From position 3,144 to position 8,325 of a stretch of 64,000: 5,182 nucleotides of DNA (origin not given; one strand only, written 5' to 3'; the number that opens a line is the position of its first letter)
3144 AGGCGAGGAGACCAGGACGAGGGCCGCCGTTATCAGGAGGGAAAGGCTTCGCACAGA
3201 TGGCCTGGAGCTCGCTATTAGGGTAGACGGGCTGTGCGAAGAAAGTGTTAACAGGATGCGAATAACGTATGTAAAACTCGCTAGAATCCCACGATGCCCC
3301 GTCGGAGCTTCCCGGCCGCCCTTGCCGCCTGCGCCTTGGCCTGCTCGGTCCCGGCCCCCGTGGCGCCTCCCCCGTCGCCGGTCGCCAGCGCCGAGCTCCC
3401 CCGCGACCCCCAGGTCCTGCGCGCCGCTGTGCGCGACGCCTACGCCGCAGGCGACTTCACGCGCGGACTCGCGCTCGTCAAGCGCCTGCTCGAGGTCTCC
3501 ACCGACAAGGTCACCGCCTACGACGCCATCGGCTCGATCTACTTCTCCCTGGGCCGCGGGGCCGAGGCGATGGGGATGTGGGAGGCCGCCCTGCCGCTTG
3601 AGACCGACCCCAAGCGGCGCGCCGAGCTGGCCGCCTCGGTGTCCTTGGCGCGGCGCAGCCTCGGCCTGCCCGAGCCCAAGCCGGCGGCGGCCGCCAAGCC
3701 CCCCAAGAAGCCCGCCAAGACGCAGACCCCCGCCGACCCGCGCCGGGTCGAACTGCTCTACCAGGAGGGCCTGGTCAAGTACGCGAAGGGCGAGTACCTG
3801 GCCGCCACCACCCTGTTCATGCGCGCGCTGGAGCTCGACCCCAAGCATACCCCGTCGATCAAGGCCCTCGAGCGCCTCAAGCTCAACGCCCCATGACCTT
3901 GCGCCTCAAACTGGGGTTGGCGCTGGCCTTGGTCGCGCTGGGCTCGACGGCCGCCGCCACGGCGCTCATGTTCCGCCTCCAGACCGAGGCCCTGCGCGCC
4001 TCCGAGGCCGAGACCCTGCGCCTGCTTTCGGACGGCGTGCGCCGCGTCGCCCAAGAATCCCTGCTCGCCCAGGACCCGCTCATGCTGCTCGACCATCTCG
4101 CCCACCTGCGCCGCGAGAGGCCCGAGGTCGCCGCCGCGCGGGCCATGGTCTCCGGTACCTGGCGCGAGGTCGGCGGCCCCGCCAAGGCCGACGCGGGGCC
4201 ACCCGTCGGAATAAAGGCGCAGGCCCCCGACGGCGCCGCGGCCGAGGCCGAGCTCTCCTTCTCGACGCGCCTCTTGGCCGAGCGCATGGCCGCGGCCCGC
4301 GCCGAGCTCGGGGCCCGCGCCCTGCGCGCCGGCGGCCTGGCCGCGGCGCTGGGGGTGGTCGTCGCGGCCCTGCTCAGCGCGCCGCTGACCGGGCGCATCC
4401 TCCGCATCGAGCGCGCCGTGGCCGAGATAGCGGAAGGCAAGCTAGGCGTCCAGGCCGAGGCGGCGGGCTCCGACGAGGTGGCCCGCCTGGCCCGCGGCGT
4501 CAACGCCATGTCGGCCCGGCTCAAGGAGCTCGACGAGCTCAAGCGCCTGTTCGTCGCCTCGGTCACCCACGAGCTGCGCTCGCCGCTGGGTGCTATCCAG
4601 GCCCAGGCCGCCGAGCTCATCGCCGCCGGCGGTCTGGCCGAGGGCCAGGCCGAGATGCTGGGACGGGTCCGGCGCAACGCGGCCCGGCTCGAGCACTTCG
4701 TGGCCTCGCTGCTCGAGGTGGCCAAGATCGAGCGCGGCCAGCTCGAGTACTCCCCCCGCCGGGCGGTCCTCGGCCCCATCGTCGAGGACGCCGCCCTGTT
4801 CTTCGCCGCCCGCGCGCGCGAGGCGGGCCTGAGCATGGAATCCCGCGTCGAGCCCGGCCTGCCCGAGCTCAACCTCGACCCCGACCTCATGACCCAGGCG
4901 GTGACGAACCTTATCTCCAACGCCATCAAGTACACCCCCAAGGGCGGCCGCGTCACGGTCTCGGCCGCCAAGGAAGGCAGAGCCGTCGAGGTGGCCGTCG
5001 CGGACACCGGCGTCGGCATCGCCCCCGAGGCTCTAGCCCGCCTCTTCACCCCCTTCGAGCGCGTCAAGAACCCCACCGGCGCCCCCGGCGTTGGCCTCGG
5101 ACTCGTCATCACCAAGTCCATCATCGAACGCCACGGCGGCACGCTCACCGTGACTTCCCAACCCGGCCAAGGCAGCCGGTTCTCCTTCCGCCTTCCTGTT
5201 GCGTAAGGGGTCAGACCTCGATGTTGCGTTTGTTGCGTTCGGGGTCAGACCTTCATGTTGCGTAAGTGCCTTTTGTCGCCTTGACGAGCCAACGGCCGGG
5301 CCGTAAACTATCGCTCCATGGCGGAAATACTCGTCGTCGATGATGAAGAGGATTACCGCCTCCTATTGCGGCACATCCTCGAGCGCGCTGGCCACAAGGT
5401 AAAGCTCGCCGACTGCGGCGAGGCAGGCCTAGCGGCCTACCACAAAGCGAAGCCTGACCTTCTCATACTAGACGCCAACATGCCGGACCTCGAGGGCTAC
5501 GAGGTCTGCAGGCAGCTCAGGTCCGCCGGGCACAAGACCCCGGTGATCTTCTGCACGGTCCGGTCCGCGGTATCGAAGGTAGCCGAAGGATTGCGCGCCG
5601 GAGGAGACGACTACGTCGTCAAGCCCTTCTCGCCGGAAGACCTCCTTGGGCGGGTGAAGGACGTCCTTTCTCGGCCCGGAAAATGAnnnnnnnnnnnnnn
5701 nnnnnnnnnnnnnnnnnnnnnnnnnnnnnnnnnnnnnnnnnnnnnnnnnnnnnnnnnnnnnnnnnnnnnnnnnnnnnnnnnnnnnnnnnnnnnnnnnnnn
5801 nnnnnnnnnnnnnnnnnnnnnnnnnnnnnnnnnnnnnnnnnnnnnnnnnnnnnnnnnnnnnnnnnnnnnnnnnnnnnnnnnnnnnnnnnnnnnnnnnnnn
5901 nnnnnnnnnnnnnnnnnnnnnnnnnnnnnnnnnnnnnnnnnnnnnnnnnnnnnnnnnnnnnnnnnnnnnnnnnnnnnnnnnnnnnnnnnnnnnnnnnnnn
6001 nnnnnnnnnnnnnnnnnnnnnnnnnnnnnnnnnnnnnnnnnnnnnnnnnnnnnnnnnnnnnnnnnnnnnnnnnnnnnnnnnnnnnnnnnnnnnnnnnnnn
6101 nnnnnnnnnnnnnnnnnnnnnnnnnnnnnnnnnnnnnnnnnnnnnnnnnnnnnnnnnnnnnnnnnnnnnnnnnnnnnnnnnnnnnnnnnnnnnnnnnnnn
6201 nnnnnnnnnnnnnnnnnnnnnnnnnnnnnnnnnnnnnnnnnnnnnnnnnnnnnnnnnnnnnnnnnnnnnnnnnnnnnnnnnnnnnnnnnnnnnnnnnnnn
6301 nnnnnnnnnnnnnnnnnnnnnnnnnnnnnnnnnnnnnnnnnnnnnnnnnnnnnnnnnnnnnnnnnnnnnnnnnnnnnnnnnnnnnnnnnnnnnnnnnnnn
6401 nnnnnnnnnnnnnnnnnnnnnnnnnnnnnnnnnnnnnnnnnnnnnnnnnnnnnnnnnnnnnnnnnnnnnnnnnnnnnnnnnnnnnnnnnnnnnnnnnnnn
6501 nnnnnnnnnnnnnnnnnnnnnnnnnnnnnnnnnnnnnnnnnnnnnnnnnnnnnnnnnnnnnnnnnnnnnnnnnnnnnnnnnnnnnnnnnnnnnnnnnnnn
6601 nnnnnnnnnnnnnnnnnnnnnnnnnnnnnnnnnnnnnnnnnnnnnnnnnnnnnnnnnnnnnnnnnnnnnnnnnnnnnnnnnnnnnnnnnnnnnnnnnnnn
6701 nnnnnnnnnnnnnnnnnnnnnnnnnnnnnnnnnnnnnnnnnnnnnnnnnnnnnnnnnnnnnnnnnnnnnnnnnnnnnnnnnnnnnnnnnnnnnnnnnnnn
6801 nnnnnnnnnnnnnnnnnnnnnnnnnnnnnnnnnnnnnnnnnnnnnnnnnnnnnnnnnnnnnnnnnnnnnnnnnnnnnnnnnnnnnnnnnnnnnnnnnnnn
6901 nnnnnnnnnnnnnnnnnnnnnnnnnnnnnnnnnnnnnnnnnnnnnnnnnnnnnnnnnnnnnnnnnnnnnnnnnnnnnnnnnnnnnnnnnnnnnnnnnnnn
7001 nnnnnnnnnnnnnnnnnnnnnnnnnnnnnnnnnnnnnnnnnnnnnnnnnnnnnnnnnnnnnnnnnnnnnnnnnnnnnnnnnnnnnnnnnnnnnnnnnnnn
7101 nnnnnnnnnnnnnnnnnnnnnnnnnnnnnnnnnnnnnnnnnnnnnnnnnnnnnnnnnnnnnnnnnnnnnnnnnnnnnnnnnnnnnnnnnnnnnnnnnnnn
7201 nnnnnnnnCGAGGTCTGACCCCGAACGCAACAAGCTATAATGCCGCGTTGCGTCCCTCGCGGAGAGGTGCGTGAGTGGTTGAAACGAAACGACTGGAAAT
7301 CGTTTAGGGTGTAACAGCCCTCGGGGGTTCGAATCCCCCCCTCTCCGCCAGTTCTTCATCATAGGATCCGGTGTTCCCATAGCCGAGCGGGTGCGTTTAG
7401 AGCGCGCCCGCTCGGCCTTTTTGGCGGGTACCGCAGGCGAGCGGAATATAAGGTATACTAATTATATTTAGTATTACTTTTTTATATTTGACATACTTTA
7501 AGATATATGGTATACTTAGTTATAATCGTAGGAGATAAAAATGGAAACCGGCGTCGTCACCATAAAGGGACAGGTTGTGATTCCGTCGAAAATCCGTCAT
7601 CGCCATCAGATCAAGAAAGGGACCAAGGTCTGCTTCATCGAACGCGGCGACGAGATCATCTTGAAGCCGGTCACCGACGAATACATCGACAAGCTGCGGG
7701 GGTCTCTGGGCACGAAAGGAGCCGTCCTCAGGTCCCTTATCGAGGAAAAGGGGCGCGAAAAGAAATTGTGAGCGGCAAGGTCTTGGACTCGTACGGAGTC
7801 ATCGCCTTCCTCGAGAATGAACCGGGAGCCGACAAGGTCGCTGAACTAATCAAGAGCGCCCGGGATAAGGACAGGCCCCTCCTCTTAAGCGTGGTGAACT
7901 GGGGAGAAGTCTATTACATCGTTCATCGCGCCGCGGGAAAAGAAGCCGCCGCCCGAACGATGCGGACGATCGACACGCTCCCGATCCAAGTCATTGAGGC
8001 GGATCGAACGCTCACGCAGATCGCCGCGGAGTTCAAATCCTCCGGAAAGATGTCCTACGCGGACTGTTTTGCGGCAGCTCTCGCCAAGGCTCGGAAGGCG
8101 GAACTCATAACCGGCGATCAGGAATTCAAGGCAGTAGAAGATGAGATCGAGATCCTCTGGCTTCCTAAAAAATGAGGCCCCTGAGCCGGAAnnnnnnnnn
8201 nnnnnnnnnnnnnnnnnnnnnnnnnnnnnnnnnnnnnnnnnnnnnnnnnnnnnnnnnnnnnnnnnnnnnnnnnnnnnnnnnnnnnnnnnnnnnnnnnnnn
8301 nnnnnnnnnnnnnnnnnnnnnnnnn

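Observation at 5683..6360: OmpR-family regulator with a degenerate receiver (phospho-Asp to Ser, conserved Lys to Val) encoded next to a canonical CheY-like receiver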

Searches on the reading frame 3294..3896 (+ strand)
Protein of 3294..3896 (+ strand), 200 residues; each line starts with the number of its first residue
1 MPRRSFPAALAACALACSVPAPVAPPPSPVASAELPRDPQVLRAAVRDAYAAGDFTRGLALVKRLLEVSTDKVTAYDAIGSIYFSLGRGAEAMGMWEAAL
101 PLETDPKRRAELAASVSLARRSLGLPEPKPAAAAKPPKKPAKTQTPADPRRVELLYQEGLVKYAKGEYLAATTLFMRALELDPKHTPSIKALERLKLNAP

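Call 3: search_protein_families(library=pfam, proteins=[window:3294-3896:+], max_evalue=0.01)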
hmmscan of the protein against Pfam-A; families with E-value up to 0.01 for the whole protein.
window:3294-3896:+ (200 aa): 10 families
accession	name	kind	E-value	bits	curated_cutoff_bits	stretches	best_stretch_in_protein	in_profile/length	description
PF07719.23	TPR_2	-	8.1e-08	32.3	27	1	153-185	2-34/34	Tetratricopeptide repeat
PF13428.12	TPR_14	-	7.3e-06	26.6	23.5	0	75-107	3-36/44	Tetratricopeptide repeat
PF13181.12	TPR_8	-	7.5e-06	26.1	25.7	0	153-185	2-34/34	Tetratricopeptide repeat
PF13424.12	TPR_12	-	7.8e-06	26.4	30.1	0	49-102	13-67/77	Tetratricopeptide repeat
PF13371.12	TPR_9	-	9.4e-06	26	35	0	52-108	8-64/73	Tetratricopeptide repeat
PF00515.34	TPR_1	-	1.1e-05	25.5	27.8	1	153-185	2-34/34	Tetratricopeptide repeat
PF13432.12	TPR_16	-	0.00018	22.3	32.7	1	44-99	2-56/65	Tetratricopeptide repeat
PF14559.12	TPR_19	-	0.00024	21.8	25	0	49-112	1-64/68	Tetratricopeptide repeat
PF13374.12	TPR_10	-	0.00057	20.3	27.5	0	74-100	3-29/42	Tetratricopeptide repeat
PF13414.12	TPR_11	-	0.00089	19.3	26.8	0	159-184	1-26/42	TPR repeat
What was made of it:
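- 3294..3896 (+): TPR-repeat protein with an N-terminal signal or lipoprotein-like sequence (judged by eye). Its stop overlaps the kinase start. Probable accessory partner of the kinase. Pfam TPR_2 and related families (call 3).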

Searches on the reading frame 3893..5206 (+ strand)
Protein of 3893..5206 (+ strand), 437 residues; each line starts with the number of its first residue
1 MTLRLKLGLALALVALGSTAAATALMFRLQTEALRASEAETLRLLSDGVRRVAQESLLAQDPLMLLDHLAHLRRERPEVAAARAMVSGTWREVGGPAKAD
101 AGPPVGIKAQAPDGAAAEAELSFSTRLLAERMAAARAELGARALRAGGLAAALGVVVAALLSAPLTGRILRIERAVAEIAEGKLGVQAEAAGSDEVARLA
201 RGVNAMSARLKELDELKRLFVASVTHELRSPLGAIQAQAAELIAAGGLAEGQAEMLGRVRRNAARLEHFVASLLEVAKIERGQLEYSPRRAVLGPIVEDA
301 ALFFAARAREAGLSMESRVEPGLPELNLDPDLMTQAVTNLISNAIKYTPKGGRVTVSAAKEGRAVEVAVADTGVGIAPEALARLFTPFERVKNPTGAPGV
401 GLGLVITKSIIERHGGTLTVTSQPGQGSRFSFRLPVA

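Call 3: search_protein_families(library=pfam, proteins=[window:3893-5206:+], max_evalue=0.01)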
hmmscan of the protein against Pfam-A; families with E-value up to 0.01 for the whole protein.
window:3893-5206:+ (437 aa): 4 families
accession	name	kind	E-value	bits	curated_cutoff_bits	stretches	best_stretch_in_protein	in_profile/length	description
PF02518.31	HATPase_c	-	5e-30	104.6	26.4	1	329-436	2-109/111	Histidine kinase-, DNA gyrase B-, and HSP90-like ATPase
PF00512.31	HisKA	-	2e-12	47.4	26.9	1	217-282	2-66/66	His Kinase A (phospho-acceptor) domain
PF00672.30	HAMP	-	3.7e-09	37.2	25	1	161-212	2-53/53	HAMP domain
PF13581.12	HATPase_c_2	-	1.4e-05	25.6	27.4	1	332-405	31-105/127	Histidine kinase-like ATPase domain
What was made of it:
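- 3893..5206 (+): Sensor histidine kinase: two predicted transmembrane segments (by eye), then HAMP, HisKA and HATPase_c. The H-box reads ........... Pfam HAMP 37 bits, HisKA 47 bits, HATPase_c 105 bits (call 3).
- On Orphan atypical response regulators (ChxR / HP1043 type): A HAMP-HisKA-HATPase kinase lies at 3893-5206 (call 3).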

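Call 4: search_protein_families(library=ncbifam, proteins=[window:3893-5206:+], max_evalue=0.01)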
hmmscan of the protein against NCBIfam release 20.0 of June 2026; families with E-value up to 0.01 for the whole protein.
window:3893-5206:+ (437 aa): 88 families (the best 25 are shown)
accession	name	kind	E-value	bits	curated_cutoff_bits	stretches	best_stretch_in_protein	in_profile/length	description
NF033092.0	HK_WalK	equivalog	1.5e-49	169.1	725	2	213-436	368-594/594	cell wall metabolism sensor histidine kinase WalK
NF046044.1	PnpS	equivalog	5.2e-48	164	400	1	209-435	162-390/390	two-component system histidine kinase PnpS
TIGR02956.1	TMAO_torS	equivalog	1.2e-47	162.6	676.5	1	216-436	463-682/967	TMAO reductase system sensor histidine kinase/response regulator TorS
NF008312.0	PRK11100.1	equivalog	1.3e-47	162.8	356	1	141-435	182-473/477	two-component system sensor histidine kinase CreC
TIGR02966.1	phoR_proteo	equivalog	2.7e-46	158.1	334.2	1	188-434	89-333/333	phosphate regulon sensor histidine kinase PhoR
NF012163.2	BaeS_SmeS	equivalog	1.3e-43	149.6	500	1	150-433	173-455/457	sensor histidine kinase efflux regulator BaeS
NF041735.1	hist_kin_RppB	equivalog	5.2e-41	140.9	400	1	219-435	218-438/438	two-component system sensor histidine kinase RppB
NF040691.1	MtrAB_MtrB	equivalog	5.9e-41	141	450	1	109-435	160-491/507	MtrAB system histidine kinase MtrB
NF007688.0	PRK10364.1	equivalog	1.3e-40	139.5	479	1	221-436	244-451/460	two-component system sensor histidine kinase ZraS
NF006800.0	PRK09303.1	equivalog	1.7e-40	139.2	342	1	187-436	125-377/383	histidine kinase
NF008468.0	PRK11360.1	equivalog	7.3e-40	136.9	646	1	220-436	399-608/616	two-component system sensor histidine kinase AtoS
TIGR01386.1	cztS_silS_copS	subfamily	1e-39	136.8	292.55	1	124-435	143-457/457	heavy metal sensor histidine kinase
NF047874.1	MASE3_PAS_HK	subfamily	2.4e-38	132.4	560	1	210-436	391-625/655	MASE3 domain-containing sensor histidine kinase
NF008318.0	PRK11107.1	equivalog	2.3e-36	125.3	890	1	213-436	289-518/920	two-component sensor histidine kinase BarA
NF041880.1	EPS_EpsF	equivalog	2.5e-36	125.2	900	1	209-435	266-492/492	response regulator EpsF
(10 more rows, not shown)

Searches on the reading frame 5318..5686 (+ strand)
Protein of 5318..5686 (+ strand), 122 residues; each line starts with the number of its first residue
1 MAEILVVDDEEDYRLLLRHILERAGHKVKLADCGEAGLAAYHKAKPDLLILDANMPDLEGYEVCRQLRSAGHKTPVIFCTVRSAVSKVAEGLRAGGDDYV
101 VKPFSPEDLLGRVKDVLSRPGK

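Call 3: search_protein_families(library=pfam, proteins=[window:5318-5686:+], max_evalue=0.01)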
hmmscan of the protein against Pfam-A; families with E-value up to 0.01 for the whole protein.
window:5318-5686:+ (122 aa): 3 families
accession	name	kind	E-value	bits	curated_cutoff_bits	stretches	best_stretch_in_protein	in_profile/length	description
PF00072.30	Response_reg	-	4.5e-31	107.7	30.2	1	4-113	1-110/111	Response regulator receiver domain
PF23198.2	PDE8A_N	-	7.2e-05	23.2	29.6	1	20-87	29-98/147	PDE8A-like, N-terminal domain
PF21695.3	GlnR_1st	-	0.00091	19.6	27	1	21-112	19-106/111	Transcription regulator GlnR, N-terminal domain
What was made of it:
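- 5318..5686 (+): Canonical receiver-only response regulator (122 aa) with D8 D9, D52, T80, Y99 and K102. Proposed real phospho-acceptor of the module. Pfam Response_reg 107.7 bits (call 3).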

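Call 4: search_protein_families(library=ncbifam, proteins=[window:5318-5686:+], max_evalue=0.01)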
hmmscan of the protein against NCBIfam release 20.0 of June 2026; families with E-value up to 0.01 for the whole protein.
window:5318-5686:+ (122 aa): 105 families (the best 25 are shown)
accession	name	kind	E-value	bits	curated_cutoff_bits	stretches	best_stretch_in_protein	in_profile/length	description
NF045944.1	ResRegRpaBCyano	equivalog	1.4e-30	106.4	330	1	5-119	1-114/229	response regulator transcription factor RpaB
NF008296.0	PRK11083.1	equivalog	4.7e-29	101.4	273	1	2-119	4-120/228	two-component system response regulator CreB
NF040689.1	MtrAB_MtrA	equivalog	2.5e-27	95.7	300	1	4-118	1-114/219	MtrAB system response regulator MtrA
TIGR02154.1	PhoB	equivalog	1.2e-26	93.5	296.2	1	2-119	3-122/226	phosphate regulon transcriptional regulator PhoB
NF051850.1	RespRegRprY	equivalog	2.9e-26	92.3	370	1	3-119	6-122/234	response regulator transcription factor RprY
NF053854.1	RespRegPhoBBctds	equivalog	3.4e-26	92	270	1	4-119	1-117/225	two-component system response regulator PhoB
NF041733.1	resp_reg_CseB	equivalog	5.1e-26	91.4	350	1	3-119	2-117/228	two-component system response regulator CseB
NF007005.1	PRK09468.1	equivalog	1.2e-24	87.1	331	1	3-119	5-121/237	osmolarity response regulator transcription factor OmpR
TIGR01387.1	cztR_silR_copR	subfamily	2.7e-24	86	279.2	1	4-119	1-116/218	heavy metal response regulator transcription factor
NF045991.1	RespRegCtrARhodob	equivalog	4.1e-23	82.3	350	1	4-119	3-118/224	response regulator transcription factor CtrA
NF040534.1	resp_reg_YycF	equivalog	7.3e-23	81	340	1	3-119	2-117/231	response regulator YycF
NF007135.0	PRK09581.1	equivalog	2.2e-22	79.5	474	1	1-116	2-119/457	PleD family two-component system response regulator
NF007346.1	PRK09836.1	equivalog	4.6e-22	78.9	420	1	3-119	2-118/227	copper/silver response regulator transcription factor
NF033120.0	vanR_FM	exception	6.3e-22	78.3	460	1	3-119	5-120/231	vancomycin resistance response regulator transcription factor, VanR-F/VanR-M family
NF012227.0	AdeR_RR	equivalog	3.9e-21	75.6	340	1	3-119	13-128/239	efflux system response regulator transcription factor AdeR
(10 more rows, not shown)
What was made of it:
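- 5318..5686 (+): Best NCBIfam matches are OmpR-family receivers (call 4).
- On CheY (chemotaxis) for the upstream receiver: The best matches are OmpR-family receiver regions such as RpaB, CreB and MtrA (call 4).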

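Call 47: find_homologous_proteins(query=window:5318-5683:+, max_evalue=1e-10)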
Query window:5318-5683:+ (122 aa): 514 proteins with E <= 1e-10 among 721 candidates; the best 120 are listed.
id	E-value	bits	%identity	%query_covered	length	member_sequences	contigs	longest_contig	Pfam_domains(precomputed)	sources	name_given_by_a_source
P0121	1.9e-74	265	100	100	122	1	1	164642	PF00072.31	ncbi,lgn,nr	ncbi:MAG: response regulator transcription factor [Elusimicrobia bacterium]|nr:response regulator tr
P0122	1.2e-55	205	78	100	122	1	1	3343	PF00072.31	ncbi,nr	ncbi:MAG: response regulator [Elusimicrobia bacterium]|nr:response regulator [Elusimicrobiota bacter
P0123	4.1e-54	200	77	100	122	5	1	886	PF00072.31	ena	-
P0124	2.8e-53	197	76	98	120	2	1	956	PF00072.31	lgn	-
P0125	3.9e-53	197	78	98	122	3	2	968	PF00072.31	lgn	-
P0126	8.6e-53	195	76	100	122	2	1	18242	PF00072.31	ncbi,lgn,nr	ncbi:MAG: response regulator transcription factor [Elusimicrobia bacterium]|nr:response regulator tr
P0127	2.0e-52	194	75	100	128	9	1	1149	PF00072.31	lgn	-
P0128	2.4e-52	194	76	96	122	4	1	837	PF00072.31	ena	-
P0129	8.1e-52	192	75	99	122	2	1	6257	PF00072.31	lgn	-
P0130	2.9e-51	190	77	96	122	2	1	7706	PF00072.31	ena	-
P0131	1.8e-50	188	71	100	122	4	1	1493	PF00072.31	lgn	-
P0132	3.8e-36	142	56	96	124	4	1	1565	PF23198.2,PF00072.31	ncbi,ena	ncbi:MAG: response regulator [Elusimicrobiota bacterium]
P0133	3.3e-34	135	56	93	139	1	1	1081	PF00072.31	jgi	-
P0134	1.0e-33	134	55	97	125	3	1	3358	PF00072.31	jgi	jgi:two-component system OmpR family response regulator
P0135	1.9e-33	133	57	93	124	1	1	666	PF00072.31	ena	-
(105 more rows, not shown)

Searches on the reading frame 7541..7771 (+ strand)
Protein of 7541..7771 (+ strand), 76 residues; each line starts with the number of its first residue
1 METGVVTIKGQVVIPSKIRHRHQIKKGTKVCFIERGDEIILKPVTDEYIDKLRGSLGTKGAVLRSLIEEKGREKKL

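Call 58: search_protein_families(library=pfam, proteins=[window:7541-7771:+], max_evalue=0.001)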
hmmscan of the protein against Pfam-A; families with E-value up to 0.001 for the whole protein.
window:7541-7771:+ (76 aa): 1 family
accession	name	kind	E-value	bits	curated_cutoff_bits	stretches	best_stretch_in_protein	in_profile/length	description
PF04014.23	MazE_antitoxin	-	4.3e-08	33.4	24.7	1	9-47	7-46/48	Antidote-toxin recognition MazE, bacterial antitoxin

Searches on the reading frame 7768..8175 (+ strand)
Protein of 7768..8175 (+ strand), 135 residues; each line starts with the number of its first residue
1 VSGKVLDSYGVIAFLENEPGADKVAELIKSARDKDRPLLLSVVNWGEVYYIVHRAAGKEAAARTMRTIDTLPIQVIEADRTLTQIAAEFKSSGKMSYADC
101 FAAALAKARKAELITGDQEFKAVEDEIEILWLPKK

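Call 58: search_protein_families(library=pfam, proteins=[window:7768-8175:+], max_evalue=0.001)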
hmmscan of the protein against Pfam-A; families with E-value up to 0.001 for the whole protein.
window:7768-8175:+ (135 aa): 1 family
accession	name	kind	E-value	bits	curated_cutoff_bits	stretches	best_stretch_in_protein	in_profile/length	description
PF01850.27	PIN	-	6.5e-17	62.7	23.6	1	5-124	2-118/120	PIN domain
